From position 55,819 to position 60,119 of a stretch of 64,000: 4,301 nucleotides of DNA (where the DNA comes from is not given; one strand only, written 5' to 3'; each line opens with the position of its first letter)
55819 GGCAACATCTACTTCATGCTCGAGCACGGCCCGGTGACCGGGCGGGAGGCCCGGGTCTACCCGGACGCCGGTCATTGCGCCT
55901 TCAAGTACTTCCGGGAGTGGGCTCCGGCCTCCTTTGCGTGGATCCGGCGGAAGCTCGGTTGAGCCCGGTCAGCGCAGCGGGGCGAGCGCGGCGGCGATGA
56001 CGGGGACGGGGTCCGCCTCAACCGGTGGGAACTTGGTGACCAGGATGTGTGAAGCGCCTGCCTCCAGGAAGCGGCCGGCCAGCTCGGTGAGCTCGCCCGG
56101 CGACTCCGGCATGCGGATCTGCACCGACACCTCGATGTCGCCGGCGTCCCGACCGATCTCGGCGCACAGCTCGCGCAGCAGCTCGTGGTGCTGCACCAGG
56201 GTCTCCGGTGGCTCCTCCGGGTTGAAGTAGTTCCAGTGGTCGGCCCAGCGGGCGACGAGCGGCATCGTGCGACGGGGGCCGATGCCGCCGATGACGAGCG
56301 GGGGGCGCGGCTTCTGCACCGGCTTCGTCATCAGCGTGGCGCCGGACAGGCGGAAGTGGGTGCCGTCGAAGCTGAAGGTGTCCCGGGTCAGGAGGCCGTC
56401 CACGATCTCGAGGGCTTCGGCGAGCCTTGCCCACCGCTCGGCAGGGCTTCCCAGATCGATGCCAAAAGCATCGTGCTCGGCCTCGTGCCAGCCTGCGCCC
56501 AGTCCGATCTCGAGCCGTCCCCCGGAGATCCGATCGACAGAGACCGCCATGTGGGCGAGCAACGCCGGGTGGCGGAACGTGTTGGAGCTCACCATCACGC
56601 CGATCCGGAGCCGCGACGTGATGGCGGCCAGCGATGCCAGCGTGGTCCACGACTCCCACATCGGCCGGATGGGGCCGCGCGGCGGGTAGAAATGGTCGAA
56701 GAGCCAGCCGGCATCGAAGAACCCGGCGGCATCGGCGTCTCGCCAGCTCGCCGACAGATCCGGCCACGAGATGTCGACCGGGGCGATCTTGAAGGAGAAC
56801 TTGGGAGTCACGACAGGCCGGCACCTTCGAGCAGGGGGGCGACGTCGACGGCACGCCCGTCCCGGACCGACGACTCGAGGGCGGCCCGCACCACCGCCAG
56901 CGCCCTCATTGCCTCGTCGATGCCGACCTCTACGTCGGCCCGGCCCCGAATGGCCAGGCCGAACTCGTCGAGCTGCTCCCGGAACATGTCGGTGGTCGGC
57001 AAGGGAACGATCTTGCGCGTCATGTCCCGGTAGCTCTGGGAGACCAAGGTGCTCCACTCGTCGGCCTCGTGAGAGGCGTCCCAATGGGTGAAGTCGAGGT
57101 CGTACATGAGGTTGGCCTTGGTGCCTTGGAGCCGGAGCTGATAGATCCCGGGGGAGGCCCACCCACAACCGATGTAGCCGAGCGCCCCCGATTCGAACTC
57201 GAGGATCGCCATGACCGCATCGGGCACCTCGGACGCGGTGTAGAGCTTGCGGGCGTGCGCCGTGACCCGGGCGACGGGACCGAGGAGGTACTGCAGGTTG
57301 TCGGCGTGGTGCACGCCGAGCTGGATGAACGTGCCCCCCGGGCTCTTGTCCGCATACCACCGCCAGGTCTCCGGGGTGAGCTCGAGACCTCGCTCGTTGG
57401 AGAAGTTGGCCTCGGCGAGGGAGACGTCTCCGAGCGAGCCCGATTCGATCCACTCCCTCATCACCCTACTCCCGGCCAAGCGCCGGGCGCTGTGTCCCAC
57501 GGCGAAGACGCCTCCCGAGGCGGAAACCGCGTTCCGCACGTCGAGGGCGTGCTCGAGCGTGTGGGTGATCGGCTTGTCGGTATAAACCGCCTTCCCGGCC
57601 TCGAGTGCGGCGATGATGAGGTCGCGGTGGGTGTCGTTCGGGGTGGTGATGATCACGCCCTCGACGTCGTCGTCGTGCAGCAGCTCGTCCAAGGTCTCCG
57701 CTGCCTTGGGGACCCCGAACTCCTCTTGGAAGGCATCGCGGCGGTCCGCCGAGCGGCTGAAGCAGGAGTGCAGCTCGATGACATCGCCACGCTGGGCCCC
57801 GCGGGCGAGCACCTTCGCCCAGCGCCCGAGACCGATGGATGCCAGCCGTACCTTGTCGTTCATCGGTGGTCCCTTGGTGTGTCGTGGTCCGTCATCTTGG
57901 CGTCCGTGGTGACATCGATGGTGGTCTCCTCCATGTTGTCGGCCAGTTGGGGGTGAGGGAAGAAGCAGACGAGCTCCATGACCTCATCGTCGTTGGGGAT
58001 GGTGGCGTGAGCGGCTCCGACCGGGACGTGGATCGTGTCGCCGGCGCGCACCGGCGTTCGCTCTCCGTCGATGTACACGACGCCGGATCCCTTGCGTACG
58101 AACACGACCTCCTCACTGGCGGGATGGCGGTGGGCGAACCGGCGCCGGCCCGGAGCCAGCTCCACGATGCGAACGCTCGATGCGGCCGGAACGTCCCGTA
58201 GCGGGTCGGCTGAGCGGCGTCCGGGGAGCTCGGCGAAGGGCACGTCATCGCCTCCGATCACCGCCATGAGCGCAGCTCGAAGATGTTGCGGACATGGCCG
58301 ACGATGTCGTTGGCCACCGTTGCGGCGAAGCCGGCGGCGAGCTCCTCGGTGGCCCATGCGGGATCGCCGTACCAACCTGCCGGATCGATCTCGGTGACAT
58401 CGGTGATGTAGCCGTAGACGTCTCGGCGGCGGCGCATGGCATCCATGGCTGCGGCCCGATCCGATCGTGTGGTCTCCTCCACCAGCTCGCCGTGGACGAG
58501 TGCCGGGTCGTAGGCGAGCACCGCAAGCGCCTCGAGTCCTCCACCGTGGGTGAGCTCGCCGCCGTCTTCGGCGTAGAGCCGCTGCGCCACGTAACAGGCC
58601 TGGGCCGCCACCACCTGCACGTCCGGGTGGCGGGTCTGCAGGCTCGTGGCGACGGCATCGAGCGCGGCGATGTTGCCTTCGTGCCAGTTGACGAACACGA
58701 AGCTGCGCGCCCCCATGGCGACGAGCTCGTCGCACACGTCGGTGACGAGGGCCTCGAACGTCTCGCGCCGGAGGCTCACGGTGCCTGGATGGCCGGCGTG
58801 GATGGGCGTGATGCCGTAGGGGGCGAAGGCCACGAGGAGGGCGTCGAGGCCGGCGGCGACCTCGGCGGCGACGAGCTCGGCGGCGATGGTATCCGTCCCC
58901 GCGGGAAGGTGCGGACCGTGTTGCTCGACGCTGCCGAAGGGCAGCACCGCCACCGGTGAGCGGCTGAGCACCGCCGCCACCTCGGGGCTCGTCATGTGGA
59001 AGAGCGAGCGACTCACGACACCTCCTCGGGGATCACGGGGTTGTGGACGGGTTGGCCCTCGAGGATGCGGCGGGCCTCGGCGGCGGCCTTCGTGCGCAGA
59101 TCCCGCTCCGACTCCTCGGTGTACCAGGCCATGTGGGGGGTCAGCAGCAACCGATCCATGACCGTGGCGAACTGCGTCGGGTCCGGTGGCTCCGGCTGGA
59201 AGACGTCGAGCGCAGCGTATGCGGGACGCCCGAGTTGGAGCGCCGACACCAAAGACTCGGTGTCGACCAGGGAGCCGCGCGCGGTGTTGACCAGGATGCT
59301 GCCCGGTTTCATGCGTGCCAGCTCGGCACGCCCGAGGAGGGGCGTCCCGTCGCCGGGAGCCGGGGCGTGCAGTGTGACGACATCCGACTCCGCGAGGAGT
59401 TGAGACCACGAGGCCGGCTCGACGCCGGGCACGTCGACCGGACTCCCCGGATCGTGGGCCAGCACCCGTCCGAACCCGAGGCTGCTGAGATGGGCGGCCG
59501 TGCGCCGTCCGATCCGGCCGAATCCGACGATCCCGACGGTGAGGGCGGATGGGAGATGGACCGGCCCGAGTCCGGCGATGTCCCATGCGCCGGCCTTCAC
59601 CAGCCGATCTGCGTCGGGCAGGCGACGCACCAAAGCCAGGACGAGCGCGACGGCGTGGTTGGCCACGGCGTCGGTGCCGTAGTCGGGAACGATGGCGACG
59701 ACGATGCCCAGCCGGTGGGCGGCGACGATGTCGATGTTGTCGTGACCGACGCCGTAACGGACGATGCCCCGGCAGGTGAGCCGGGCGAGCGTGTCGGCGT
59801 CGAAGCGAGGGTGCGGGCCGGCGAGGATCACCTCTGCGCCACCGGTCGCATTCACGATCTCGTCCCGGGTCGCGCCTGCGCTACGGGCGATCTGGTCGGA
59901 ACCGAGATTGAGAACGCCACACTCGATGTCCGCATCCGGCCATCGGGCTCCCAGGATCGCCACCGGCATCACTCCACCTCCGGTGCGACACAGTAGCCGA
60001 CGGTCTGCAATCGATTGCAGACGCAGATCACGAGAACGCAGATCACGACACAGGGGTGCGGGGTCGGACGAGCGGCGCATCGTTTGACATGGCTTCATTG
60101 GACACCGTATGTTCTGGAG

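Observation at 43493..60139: One LacI-type palindrome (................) marks every divergent promoter region across about 17 kb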

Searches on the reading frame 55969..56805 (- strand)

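Call 12: search_protein_families(library=pfam, proteins=[window:55969-56805:-])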
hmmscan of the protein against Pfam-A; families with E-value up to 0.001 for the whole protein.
window:55969-56805:- (278 aa): 1 family
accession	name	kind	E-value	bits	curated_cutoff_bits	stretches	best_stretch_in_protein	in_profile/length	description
PF00296.26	Bac_luciferase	-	1.4e-46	159.7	27.9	1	15-230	23-226/314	Luciferase-like monooxygenase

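Call 61: search_protein_families(library=ncbifam, proteins=[window:55969-56805:-], max_evalue=0.00001)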
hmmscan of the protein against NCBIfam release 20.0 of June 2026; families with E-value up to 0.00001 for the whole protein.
window:55969-56805:- (278 aa): 26 families (the best 25 are shown)
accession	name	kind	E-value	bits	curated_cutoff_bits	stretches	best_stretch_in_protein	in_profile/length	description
TIGR03560.1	F420_Rv1855c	subfamily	2.7e-71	240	231.4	1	3-228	2-226/227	TIGR03560 family F420-dependent LLM class oxidoreductase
TIGR03856.1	F420_MSMEG_2906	subfamily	2.9e-46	158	243.7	1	17-256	18-229/249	LLM class F420-dependent oxidoreductase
TIGR03619.1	F420_Rv2161c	subfamily_domain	1.3e-42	146.1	166.9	1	31-257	13-246/247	TIGR03619 family F420-dependent LLM class oxidoreductase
TIGR03621.1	F420_MSMEG_2516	subfamily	6.8e-38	130.5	213.15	1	16-189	15-171/295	TIGR03621 family F420-dependent LLM class oxidoreductase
NF001939.1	PRK00719.1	subfamily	3.3e-23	82.1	510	1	51-220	54-218/373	alkanesulfonate monooxygenase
TIGR03565.1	alk_sulf_monoox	equivalog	9.6e-23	80.8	518.2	1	51-220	54-218/346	FMNH2-dependent alkanesulfonate monooxygenase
TIGR03557.1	F420_G6P_family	subfamily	1.6e-22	80.1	210.4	1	19-206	17-197/316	TIGR03557 family F420-dependent LLM class oxidoreductase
TIGR04021.1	LLM_DMSO2_sfnG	equivalog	1.2e-21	77.5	382.95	1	51-220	62-227/350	dimethylsulfone monooxygenase SfnG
TIGR03571.1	lucif_BA3436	subfamily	3.7e-21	75.7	303.9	1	22-212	38-223/304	TIGR03571 family LLM class oxidoreductase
TIGR03555.1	F420_mer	equivalog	2.5e-18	66.5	348.7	1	30-227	26-207/325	5,10-methylenetetrahydromethanopterin reductase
TIGR04024.1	F420_NP1902A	hypoth_equivalog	8.4e-18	64.2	345.4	1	50-192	40-177/330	TIGR04024 family LLM class F420-dependent oxidoreductase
TIGR03612.1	RutA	equivalog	3.5e-17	62.9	498.3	1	51-223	66-237/355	pyrimidine utilization protein A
TIGR03857.1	F420_MSMEG_2249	hypoth_equivalog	1e-16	61.1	218.4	1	57-227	47-209/329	TIGR03857 family LLM class F420-dependent oxidoreductase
NF002619.0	PRK02271.1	equivalog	1.3e-16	60.8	276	1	30-227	28-208/329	5,10-methylenetetrahydromethanopterin reductase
TIGR04465.1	ArgArg_F420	equivalog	1.4e-15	57.3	470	1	21-192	66-233/364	F420-dependent hydroxymycolic acid dehydrogenase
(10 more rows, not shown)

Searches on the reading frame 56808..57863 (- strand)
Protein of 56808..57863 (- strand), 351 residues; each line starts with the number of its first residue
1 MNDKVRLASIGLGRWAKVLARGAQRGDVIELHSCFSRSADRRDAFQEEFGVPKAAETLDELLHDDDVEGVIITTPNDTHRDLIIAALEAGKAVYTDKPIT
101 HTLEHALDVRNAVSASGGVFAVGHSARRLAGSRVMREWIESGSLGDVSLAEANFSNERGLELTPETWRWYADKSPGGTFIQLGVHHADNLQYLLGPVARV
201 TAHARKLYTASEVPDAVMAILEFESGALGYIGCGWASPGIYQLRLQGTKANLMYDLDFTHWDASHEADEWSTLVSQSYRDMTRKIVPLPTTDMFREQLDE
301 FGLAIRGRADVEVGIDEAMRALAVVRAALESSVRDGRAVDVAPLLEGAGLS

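Call 12: search_protein_families(library=pfam, proteins=[window:56808-57863:-])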
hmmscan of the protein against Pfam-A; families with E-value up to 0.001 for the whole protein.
window:56808-57863:- (351 aa): 3 families
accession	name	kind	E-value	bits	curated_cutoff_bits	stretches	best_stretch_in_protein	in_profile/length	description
PF22725.1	GFO_IDH_MocA_C3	-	1e-27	97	27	1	134-251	3-122/124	GFO/IDH/MocA C-terminal domain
PF02894.22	GFO_IDH_MocA_C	-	8.2e-23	81.8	22.9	1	136-332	1-210/218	Oxidoreductase family, C-terminal alpha/beta domain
PF01408.29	GFO_IDH_MocA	-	3.5e-20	73.3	24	1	6-124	2-120/120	Oxidoreductase family, NAD-binding Rossmann fold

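Call 61: search_protein_families(library=ncbifam, proteins=[window:56808-57863:-], max_evalue=0.00001)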
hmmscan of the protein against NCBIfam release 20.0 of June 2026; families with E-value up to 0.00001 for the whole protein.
window:56808-57863:- (351 aa): 9 families
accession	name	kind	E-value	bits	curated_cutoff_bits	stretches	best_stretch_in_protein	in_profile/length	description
TIGR04380.1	myo_inos_iolG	equivalog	7.4e-35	120.4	355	1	5-339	2-329/330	inositol 2-dehydrogenase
NF008607.0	PRK11579.1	subfamily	6.5e-23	81.3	330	1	1-225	1-220/346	oxidoreductase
NF052479.1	LevoglcsnDh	equivalog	3.7e-22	78.5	650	1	43-206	50-214/386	levoglucosan dehydrogenase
NF041392.1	XylDh_Gfo6_Halo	equivalog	6.7e-22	77.7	350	1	2-335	14-345/350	D-xylose 1-dehydrogenase Gfo6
NF007574.0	PRK10206.1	equivalog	1e-17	64.2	352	1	25-219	25-212/345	oxidoreductase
NF040723.1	UDP-GlcNAcDh_Arch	equivalog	3.4e-17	62.9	450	1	6-261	2-242/302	UDP-N-acetylglucosamine 3-dehydrogenase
NF058561.1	BT_2158_fam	equivalog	4.4e-11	42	750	1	3-152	34-182/487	glycoside 3-dehydrogenase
NF052679.1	InsChiInosDhIolG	equivalog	2.3e-09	36.7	540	1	59-156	59-157/343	bifunctional inositol 2-dehydrogenase/D-chiro-inositol 1-dehydrogenase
NF058563.1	BT_2159_fam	equivalog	3.2e-09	36.3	650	1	6-150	2-146/350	disaccharide 3-dehydrogenase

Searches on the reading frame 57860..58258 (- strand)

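Call 61: search_protein_families(library=ncbifam, proteins=[window:57860-58258:-], max_evalue=0.00001)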
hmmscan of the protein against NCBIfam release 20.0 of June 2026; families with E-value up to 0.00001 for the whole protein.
window:57860-58258:- (132 aa): 1 family
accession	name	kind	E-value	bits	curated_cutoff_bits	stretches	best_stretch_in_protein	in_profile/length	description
NF049940.1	MandnitrLy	equivalog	7.5e-06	25.8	140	1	24-94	32-102/130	(R)-mandelonitrile lyase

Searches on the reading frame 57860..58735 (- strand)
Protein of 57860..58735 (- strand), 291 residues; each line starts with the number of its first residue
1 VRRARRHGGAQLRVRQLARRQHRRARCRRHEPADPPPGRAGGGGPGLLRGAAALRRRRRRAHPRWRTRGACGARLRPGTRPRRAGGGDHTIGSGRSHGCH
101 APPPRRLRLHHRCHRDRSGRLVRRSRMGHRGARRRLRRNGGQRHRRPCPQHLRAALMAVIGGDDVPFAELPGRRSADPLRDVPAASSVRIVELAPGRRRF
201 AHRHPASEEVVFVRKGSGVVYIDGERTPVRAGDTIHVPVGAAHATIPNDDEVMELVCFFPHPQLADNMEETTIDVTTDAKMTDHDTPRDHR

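Call 12: search_protein_families(library=pfam, proteins=[window:57860-58735:-])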
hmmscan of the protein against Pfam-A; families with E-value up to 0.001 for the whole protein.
window:57860-58735:- (291 aa): 4 families
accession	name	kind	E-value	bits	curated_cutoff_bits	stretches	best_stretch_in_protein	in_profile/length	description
PF07883.17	Cupin_2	-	1.2e-15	57.4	27.2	1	190-258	2-69/70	Cupin domain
PF02311.25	AraC_binding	-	1e-06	29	21.1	1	194-274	11-91/135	AraC-like ligand binding domain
PF00190.28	Cupin_1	-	7.4e-06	26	22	1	186-263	34-118/151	Cupin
PF12973.13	Cupin_7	-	0.00081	19.6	27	0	162-253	8-96/105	ChrR Cupin-like domain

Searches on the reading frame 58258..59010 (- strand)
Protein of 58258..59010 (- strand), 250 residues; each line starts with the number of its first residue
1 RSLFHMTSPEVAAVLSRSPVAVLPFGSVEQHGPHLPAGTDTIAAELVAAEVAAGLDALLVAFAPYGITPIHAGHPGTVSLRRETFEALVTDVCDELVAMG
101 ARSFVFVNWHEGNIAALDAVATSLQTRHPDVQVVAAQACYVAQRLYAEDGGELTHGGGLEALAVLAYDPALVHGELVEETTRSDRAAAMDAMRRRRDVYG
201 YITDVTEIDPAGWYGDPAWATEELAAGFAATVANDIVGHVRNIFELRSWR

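Call 12: search_protein_families(library=pfam, proteins=[window:58258-59010:-])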
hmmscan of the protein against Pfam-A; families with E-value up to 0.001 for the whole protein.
window:58258-59010:- (250 aa): 1 family
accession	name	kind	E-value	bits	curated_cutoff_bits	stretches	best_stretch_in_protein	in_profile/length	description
PF02633.19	Creatininase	-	3.2e-54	184.3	31.3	1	5-237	2-235/238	Creatinine amidohydrolase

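Call 14: search_protein_families(library=ncbifam, proteins=[window:58258-59010:-])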
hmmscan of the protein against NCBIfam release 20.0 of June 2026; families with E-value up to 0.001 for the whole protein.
window:58258-59010:- (250 aa): 3 families
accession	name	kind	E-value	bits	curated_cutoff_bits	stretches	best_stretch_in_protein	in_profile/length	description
TIGR03964.1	mycofact_creat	equivalog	5.3e-27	94.9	172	1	15-242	10-219/228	mycofactocin biosynthesis peptidyl-dipeptidase MftE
TIGR04448.1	creatininase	equivalog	1.5e-25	90.3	235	1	5-183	1-195/246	creatininase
NF041098.2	diketo_inos_hlase_IolN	equivalog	1.3e-13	50.8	245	1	5-182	11-195/307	3-dehydro-scyllo-inosose hydrolase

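Call 53: search_solved_structures(query=window:58258-59010:-, max_evalue=0.00001)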
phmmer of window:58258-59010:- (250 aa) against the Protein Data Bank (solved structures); distinct sequences matched with E-value up to 0.00001: 8.
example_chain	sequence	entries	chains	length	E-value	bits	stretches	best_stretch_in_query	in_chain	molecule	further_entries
3no4_A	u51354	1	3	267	1e-19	74.3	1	3-142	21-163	creatinine amidohydrolase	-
3a6h_A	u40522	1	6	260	1.3e-12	51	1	13-174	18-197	Creatinine amidohydrolase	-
3a6g_A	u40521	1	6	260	3e-12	49.8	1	13-174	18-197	Creatinine amidohydrolase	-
1j2t_A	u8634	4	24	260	3.3e-12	49.7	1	13-174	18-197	creatinine amidohydrolase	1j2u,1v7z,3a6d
1q3k_A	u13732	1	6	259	4e-12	49.5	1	13-177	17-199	creatininase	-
3a6j_A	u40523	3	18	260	4.5e-12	49.3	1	13-174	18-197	Creatinine amidohydrolase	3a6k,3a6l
3a6e_A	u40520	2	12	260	4.5e-12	49.3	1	13-174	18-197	Creatinine amidohydrolase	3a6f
3lub_A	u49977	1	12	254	8.7e-09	38.5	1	19-193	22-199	Putative creatinine amidohydrolase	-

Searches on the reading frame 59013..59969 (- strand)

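Call 12: search_protein_families(library=pfam, proteins=[window:59013-59969:-])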
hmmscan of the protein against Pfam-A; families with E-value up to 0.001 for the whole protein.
window:59013-59969:- (318 aa): 2 families
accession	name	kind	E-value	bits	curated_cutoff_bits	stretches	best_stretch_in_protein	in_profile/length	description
PF02826.25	2-Hacid_dh_C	-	1.2e-45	155.5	25.1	1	107-281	1-178/178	D-isomer specific 2-hydroxyacid dehydrogenase, NAD binding domain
PF00389.36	2-Hacid_dh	-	6.1e-20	71.7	24.6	1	30-312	25-133/134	D-isomer specific 2-hydroxyacid dehydrogenase, catalytic domain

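Call 14: search_protein_families(library=ncbifam, proteins=[window:59013-59969:-])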
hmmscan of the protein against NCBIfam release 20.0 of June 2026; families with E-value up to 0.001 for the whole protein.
window:59013-59969:- (318 aa): 21 families
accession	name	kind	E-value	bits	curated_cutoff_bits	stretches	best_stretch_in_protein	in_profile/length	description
TIGR01327.1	PGDH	equivalog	8.4e-54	183.2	454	1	26-312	22-310/525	phosphoglycerate dehydrogenase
NF005069.0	PRK06487.1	equivalog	6.2e-49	166.8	448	1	13-309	17-317/320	2-hydroxyacid dehydrogenase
NF009714.1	PRK13243.1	equivalog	2.1e-46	158.8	455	1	66-292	68-302/332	glyoxylate reductase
NF006263.0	PRK08410.1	equivalog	8.3e-37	127.2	389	1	36-304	34-308/311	D-2-hydroxyacid dehydrogenase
NF008759.0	PRK11790.1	equivalog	8.6e-37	126.8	404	1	68-297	79-311/410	phosphoglycerate dehydrogenase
NF000492.1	vanH_gen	exception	3.8e-36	124.8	540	1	69-289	70-297/312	D-lactate dehydrogenase VanH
NF005387.0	PRK06932.1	equivalog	2.2e-33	115.6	492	1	36-294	36-301/314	2-hydroxyacid dehydrogenase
NF005750.0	PRK07574.1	equivalog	8.8e-33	113.9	329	1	69-304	118-354/386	NAD-dependent formate dehydrogenase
NF000371.1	vanH_Agroup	exception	5e-32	111.4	700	1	64-296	70-309/322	VanH-A/VanH-Pt family D-lactate dehydrogenase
NF011938.0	PRK15409.1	equivalog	7.5e-31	107.3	492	1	38-315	39-321/324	glyoxylate/hydroxypyruvate reductase GhrB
NF006374.0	PRK08605.1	subfamily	1e-27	97.1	356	1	60-296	64-315/332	D-lactate dehydrogenase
NF009127.0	PRK12480.1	equivalog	3.7e-27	95.2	579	1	66-291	70-308/330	D-lactate dehydrogenase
NF000004.1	vanH-D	exception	9.5e-27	94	550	1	69-260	76-261/323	D-lactate dehydrogenase VanH-D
NF000112.1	vanH-Amyco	exception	2.4e-25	89.5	625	1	68-260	98-284/348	VanH-AOV family D-lactate dehydrogenase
NF000151.1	vanH-Ac1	exception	3.4e-25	89.1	750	1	70-260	107-291/351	D-lactate dehydrogenase VanH-Ac1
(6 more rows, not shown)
